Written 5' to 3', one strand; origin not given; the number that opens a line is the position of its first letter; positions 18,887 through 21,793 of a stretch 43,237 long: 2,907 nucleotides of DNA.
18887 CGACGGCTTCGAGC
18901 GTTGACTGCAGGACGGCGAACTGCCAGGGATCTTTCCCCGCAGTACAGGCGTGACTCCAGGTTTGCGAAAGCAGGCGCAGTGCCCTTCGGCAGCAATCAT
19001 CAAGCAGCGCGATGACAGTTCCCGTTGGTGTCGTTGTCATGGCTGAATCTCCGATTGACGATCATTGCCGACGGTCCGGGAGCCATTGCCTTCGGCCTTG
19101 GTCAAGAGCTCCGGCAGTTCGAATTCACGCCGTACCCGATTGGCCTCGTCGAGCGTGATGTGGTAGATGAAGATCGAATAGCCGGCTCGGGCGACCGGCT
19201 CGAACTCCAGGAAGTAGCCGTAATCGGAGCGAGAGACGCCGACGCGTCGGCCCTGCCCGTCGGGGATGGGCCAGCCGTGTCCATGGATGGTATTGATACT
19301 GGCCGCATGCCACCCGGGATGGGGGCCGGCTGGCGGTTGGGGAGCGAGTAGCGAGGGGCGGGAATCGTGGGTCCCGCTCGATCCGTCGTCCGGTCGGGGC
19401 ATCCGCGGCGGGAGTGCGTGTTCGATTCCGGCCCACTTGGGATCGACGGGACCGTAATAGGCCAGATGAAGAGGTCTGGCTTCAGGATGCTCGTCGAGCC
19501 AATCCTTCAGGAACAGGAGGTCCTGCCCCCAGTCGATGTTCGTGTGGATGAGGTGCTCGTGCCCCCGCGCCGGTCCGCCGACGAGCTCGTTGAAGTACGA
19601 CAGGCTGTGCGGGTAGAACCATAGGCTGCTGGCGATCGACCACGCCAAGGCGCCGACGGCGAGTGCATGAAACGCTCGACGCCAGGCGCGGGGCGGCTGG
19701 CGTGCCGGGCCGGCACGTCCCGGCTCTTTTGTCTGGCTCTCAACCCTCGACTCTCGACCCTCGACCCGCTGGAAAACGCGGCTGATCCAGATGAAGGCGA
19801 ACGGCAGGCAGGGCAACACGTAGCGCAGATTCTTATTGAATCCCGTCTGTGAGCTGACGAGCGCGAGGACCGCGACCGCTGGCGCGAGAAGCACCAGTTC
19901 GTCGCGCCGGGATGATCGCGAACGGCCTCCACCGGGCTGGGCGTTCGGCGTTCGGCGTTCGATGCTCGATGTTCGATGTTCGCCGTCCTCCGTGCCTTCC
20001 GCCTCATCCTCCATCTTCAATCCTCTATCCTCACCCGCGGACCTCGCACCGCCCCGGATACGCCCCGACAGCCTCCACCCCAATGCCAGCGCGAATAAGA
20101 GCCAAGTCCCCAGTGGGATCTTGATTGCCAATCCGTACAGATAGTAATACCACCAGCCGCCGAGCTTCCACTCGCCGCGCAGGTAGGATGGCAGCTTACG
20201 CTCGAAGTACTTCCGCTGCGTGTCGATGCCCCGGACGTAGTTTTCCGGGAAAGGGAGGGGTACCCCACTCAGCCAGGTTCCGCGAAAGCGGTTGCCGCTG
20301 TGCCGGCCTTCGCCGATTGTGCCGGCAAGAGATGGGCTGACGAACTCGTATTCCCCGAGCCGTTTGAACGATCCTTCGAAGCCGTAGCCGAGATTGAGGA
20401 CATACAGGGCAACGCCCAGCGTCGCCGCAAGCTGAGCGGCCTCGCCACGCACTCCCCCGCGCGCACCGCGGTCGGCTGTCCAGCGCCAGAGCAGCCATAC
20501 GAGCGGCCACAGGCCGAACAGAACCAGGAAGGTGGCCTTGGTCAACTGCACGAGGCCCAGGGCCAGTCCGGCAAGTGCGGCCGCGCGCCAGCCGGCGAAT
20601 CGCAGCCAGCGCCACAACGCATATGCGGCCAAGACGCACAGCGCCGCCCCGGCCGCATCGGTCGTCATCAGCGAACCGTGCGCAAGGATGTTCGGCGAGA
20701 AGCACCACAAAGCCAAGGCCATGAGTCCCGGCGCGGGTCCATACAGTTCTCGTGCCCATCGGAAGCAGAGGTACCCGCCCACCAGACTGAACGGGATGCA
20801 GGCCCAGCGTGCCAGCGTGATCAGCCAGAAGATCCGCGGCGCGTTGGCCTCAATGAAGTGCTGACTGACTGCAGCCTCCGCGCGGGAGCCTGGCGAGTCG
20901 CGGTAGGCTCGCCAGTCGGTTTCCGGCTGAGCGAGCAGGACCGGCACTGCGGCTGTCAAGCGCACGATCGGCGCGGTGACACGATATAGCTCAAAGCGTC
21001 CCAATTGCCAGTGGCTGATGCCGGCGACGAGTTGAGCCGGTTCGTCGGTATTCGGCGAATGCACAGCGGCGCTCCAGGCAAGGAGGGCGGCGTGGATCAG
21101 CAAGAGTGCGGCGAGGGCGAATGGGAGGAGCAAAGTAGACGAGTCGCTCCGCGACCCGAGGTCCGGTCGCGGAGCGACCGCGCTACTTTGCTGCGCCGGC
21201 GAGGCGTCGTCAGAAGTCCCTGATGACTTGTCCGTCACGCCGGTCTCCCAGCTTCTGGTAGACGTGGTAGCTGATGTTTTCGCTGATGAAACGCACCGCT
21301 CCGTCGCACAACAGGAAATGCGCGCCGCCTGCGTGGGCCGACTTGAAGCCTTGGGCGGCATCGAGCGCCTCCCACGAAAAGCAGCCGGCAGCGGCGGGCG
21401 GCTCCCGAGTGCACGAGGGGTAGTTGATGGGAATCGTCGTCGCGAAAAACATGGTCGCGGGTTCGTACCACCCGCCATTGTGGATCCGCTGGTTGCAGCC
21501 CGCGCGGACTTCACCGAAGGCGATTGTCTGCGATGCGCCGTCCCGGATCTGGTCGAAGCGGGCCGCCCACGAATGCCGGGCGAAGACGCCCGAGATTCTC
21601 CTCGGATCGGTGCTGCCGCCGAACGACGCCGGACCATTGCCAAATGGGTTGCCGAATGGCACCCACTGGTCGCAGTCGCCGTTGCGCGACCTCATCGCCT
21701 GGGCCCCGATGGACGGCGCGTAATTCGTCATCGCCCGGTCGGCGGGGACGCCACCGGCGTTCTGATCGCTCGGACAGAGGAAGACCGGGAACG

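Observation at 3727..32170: The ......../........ repeat family is stop-free in all six frames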

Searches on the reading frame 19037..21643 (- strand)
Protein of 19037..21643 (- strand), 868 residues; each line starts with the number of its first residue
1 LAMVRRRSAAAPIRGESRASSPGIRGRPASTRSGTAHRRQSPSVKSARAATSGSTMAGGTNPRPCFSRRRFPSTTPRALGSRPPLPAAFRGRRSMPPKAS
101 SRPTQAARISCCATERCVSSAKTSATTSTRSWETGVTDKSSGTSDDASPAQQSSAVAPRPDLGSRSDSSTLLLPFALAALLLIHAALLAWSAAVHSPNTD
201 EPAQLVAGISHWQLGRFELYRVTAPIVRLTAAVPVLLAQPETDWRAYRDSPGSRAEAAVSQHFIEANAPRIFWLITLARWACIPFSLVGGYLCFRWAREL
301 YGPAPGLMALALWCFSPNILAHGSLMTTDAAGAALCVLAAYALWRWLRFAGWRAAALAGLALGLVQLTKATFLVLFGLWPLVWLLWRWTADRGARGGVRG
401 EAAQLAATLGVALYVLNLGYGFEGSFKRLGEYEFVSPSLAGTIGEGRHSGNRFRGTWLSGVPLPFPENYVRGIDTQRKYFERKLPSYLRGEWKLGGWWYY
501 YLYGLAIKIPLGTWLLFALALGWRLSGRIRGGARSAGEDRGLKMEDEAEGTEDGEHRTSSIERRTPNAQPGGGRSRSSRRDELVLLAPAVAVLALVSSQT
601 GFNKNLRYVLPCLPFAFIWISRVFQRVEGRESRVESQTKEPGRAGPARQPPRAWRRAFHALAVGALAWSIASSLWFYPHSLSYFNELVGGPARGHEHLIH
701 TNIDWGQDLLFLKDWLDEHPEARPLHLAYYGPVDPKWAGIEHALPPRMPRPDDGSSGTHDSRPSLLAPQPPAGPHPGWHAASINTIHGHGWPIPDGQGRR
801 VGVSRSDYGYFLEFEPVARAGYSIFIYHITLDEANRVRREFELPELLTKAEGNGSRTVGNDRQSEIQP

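Call 40: search_protein_families(library=pfam, proteins=[window:19037-21643:-], max_evalue=0.001)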
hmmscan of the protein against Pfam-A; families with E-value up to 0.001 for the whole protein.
window:19037-21643:- (868 aa): 1 family
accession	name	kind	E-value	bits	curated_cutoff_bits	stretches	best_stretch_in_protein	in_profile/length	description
PF13231.12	PMT_2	-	2.9e-07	31.3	26.1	1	278-387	24-132/160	Dolichyl-phosphate-mannose-protein mannosyltransferase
